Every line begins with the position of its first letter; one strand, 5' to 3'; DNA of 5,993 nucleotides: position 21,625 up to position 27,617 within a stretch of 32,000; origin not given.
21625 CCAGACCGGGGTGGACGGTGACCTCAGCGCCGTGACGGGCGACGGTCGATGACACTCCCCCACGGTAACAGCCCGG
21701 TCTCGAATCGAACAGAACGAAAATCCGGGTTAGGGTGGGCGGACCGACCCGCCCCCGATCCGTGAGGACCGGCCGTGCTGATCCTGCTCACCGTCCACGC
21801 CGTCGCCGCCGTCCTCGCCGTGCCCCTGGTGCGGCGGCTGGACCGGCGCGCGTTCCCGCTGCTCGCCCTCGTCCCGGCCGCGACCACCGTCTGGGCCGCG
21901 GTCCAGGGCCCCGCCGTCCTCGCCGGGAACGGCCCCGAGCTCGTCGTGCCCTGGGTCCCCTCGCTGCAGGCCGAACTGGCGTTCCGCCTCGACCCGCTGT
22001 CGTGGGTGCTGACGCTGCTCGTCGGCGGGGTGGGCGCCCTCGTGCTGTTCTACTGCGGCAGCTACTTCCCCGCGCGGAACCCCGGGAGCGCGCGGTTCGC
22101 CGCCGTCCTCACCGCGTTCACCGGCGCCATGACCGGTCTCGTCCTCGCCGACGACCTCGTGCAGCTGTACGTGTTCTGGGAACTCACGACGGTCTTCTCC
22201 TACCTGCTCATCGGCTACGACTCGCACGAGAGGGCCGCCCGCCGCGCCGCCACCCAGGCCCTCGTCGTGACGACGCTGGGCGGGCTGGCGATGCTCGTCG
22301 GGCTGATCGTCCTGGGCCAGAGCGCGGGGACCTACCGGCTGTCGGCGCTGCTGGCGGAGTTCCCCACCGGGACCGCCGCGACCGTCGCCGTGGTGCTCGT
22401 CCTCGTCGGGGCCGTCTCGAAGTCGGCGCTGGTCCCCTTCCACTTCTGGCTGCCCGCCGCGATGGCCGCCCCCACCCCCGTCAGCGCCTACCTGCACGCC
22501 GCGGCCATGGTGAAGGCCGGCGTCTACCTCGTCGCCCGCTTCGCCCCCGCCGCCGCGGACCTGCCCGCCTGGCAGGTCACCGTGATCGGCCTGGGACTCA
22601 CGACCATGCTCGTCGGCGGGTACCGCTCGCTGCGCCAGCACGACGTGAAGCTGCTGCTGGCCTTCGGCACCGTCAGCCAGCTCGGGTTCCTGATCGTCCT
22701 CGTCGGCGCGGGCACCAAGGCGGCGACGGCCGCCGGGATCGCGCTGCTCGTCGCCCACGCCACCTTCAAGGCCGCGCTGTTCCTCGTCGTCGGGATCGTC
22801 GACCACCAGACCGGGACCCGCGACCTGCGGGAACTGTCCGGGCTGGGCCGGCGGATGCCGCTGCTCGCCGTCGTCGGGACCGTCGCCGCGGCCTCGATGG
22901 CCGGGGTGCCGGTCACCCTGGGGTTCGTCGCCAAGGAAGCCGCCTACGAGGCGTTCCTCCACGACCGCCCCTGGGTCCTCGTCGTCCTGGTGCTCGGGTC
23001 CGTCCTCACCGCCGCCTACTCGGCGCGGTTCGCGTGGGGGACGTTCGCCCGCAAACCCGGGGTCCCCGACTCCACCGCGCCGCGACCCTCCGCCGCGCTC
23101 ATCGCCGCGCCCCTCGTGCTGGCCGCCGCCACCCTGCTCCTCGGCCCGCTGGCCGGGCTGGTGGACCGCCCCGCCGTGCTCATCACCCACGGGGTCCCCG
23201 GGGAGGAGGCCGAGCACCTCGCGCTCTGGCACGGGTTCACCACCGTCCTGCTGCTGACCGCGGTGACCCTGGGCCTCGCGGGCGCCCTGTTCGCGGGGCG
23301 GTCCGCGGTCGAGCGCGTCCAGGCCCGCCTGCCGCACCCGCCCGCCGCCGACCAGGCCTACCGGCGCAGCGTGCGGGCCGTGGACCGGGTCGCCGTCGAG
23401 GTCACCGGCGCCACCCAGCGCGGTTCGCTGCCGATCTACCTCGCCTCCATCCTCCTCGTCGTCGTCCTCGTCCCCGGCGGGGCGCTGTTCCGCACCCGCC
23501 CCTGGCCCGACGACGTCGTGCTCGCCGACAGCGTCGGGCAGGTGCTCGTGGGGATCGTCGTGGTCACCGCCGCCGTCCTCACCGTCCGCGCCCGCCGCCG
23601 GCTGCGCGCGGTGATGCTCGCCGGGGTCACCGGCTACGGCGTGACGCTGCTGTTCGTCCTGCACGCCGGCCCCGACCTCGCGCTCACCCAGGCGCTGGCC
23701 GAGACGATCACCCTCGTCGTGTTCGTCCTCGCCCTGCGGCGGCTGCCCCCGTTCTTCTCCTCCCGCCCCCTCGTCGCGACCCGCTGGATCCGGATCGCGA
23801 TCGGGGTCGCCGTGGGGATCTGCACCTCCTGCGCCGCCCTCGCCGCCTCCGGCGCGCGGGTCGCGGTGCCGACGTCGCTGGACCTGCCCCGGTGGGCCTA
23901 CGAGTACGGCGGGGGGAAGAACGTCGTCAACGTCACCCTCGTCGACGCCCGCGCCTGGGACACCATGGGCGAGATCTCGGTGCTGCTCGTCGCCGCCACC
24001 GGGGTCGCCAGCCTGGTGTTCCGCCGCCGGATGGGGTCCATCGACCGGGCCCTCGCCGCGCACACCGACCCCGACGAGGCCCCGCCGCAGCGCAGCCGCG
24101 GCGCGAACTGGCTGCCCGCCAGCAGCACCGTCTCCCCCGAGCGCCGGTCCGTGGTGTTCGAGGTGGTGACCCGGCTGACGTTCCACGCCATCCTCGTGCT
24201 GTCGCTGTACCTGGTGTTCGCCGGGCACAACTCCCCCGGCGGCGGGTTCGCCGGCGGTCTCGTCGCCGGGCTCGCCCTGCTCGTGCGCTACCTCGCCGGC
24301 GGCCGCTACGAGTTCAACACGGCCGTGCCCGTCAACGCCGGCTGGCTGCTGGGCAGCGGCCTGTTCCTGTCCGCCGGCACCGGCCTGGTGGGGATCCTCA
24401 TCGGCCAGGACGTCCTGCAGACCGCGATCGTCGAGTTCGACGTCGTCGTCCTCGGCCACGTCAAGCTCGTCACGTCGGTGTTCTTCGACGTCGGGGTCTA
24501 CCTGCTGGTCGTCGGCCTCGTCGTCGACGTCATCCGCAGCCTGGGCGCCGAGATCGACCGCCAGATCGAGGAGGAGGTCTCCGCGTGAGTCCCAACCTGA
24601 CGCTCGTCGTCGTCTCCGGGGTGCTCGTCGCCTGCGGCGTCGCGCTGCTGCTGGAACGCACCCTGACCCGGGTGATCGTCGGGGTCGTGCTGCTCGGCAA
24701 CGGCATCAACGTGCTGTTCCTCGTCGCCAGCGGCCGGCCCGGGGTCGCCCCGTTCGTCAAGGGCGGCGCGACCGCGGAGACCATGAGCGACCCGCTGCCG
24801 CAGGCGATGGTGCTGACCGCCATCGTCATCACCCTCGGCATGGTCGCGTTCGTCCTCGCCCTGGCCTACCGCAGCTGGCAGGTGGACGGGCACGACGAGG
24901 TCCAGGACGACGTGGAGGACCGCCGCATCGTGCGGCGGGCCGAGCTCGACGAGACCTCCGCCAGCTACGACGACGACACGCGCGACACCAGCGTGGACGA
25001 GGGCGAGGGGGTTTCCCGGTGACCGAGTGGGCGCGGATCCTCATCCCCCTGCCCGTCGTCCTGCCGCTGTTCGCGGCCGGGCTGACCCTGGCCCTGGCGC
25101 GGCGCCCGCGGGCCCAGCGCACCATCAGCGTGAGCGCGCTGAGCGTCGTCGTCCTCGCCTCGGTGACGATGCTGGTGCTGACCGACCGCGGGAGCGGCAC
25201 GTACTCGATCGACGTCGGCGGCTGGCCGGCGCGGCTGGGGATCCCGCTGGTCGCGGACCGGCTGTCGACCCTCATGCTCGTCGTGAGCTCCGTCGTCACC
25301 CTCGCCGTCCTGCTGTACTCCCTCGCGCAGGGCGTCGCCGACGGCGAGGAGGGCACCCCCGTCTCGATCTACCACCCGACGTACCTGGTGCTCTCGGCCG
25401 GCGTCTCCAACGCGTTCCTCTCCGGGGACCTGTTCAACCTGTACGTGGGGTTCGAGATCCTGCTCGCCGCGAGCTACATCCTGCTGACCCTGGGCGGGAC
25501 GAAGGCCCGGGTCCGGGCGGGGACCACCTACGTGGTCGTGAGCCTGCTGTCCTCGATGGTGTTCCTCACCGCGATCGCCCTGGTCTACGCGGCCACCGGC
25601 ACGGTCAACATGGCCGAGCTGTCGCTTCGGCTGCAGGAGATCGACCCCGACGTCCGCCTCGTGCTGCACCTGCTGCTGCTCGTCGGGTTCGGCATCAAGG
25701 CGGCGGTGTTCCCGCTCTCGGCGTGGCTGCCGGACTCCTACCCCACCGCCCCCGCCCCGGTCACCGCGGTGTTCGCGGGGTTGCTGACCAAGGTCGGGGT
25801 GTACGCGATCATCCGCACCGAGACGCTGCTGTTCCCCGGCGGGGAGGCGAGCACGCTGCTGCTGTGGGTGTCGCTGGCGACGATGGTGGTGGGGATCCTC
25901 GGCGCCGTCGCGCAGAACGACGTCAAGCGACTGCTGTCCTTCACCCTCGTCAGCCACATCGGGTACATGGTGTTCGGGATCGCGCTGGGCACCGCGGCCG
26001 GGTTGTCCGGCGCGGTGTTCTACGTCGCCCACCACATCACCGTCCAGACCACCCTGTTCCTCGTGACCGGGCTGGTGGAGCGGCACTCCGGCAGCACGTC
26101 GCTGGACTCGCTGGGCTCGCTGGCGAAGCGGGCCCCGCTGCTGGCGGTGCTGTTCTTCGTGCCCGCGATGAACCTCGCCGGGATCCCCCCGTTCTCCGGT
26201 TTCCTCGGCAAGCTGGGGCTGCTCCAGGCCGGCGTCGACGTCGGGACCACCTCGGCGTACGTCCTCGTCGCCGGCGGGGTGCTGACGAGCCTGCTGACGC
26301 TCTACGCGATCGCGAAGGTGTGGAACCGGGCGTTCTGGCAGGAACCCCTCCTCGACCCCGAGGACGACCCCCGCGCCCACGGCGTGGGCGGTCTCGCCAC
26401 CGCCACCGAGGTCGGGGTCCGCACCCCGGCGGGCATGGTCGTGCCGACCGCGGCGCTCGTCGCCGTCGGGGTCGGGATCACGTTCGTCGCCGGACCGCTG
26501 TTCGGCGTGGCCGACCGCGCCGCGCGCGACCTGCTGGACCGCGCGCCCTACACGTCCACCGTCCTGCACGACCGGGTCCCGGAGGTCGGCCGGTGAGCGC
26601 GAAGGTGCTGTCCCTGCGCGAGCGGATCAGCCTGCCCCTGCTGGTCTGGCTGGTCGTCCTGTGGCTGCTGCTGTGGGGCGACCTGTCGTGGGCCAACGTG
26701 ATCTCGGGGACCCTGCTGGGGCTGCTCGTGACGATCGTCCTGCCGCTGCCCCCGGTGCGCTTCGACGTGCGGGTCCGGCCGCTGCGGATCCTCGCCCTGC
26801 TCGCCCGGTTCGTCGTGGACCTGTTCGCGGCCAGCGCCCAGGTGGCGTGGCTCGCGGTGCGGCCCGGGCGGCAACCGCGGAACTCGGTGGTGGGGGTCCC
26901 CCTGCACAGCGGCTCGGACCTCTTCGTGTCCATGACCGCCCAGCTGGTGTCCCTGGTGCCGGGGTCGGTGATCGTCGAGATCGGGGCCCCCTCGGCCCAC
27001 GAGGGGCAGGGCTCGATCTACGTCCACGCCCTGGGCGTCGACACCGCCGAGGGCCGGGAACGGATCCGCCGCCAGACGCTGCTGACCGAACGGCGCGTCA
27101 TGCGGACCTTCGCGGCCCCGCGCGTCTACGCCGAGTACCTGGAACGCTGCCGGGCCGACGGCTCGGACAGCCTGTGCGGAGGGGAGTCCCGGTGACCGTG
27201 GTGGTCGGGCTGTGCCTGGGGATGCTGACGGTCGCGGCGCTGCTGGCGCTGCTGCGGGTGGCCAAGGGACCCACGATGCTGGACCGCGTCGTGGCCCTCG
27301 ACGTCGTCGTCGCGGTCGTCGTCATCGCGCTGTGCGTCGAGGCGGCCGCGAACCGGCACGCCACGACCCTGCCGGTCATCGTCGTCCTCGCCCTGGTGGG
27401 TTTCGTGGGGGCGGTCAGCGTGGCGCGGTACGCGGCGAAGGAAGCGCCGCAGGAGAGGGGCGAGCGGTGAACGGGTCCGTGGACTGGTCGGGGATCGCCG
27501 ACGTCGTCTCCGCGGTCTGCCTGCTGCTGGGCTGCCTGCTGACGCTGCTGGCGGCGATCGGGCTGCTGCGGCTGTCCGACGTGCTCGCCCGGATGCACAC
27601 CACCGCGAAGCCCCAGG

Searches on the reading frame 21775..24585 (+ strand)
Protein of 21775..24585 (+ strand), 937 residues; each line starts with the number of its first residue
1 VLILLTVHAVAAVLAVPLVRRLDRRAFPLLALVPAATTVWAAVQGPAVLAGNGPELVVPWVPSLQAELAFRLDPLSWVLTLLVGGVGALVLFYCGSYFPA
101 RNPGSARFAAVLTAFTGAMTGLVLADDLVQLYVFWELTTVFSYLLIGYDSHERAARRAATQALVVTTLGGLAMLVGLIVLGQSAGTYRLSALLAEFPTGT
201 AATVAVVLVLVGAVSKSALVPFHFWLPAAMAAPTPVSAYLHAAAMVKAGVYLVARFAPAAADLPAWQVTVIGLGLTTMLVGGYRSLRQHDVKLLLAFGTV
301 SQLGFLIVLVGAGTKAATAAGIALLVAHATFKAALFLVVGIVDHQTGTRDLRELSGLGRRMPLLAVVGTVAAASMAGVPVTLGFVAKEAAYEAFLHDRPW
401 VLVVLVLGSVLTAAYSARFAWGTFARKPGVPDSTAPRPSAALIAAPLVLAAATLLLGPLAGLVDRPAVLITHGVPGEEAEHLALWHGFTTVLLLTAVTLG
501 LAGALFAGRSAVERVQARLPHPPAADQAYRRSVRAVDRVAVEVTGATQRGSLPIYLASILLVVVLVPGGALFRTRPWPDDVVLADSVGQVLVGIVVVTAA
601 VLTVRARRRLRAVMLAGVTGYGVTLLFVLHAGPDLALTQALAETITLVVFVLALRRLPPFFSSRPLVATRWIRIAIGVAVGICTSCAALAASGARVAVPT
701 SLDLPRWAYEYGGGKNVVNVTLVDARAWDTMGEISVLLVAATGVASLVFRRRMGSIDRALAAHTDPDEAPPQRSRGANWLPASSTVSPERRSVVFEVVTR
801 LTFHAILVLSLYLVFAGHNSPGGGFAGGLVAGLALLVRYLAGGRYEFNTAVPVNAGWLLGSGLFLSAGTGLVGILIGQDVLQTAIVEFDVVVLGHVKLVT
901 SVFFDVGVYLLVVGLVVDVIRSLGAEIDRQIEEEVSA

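Call 18: search_protein_families(library=pfam, proteins=[window:21775-24585:+], max_evalue=0.01)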
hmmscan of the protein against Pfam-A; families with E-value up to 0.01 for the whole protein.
window:21775-24585:+ (937 aa): 5 families
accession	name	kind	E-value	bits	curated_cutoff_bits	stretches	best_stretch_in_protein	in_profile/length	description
PF00361.26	Proton_antipo_M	-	4.5e-66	223.5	21.5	1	125-412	1-294/294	NADH:quinone oxidoreductase/Mrp antiporter, TM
PF04039.18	MnhB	-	1.4e-31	109.8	22.5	1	794-917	1-126/127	Domain related to MnhB subunit of Na+/H+ antiporter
PF13244.11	MbhD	-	3.3e-20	72.5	27.2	1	595-658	2-66/67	MBH, subunit D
PF20501.3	MbhE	-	3.9e-13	49.7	27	1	674-752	7-85/98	MBH, subunit E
PF00662.26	Proton_antipo_N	-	1e-06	28.9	24.5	1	62-108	5-50/51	NADH-Ubiquinone oxidoreductase (complex I), chain 5 N-terminus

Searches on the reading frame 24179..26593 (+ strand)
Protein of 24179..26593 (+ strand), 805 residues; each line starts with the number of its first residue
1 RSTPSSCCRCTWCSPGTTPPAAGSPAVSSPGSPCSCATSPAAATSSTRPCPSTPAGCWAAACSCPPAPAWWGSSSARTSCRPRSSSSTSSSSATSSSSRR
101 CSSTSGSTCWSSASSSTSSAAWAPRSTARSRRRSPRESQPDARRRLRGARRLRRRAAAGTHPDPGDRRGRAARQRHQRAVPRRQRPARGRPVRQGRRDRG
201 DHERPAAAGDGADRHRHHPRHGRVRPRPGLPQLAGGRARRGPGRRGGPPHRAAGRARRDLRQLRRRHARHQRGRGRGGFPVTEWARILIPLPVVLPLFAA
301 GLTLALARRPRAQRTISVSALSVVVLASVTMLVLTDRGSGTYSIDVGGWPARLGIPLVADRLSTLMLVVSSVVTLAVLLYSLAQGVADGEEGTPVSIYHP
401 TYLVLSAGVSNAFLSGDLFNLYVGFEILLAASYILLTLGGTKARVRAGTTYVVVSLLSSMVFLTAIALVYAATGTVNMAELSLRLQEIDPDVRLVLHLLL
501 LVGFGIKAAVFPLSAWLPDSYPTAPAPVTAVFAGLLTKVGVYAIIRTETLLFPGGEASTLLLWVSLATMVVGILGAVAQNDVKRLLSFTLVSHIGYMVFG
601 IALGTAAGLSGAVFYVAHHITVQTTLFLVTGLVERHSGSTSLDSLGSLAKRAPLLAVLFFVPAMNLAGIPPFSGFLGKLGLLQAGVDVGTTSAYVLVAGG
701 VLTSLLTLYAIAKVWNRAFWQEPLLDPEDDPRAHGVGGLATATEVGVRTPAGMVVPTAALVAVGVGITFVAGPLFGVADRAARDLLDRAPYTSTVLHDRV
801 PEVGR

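Call 18: search_protein_families(library=pfam, proteins=[window:24179-26593:+], max_evalue=0.01)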
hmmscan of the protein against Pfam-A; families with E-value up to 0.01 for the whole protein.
window:24179-26593:+ (805 aa): 2 families
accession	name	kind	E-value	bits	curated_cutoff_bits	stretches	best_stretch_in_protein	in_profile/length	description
PF00361.26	Proton_antipo_M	-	8.4e-67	225.9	21.5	1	415-703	1-294/294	NADH:quinone oxidoreductase/Mrp antiporter, TM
PF00662.26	Proton_antipo_N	-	0.0028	18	24.5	1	354-382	10-38/51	NADH-Ubiquinone oxidoreductase (complex I), chain 5 N-terminus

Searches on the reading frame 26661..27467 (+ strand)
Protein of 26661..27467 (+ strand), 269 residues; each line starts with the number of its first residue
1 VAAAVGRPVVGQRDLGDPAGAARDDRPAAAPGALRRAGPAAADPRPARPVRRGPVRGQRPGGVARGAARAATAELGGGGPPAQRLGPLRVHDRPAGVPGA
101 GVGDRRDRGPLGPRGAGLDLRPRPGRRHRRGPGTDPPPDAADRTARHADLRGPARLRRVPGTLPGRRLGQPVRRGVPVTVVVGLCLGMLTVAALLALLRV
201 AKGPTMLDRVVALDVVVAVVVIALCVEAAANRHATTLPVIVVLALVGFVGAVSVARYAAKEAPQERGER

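Call 18: search_protein_families(library=pfam, proteins=[window:26661-27467:+], max_evalue=0.01)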
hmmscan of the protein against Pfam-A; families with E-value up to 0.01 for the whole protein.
window:26661-27467:+ (269 aa): 1 family
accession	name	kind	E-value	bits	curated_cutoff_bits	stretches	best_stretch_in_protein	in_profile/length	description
PF04066.18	MrpF_PhaF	-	2.2e-12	47.7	23.3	1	208-257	2-51/53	Multiple resistance and pH regulation protein F (MrpF / PhaF)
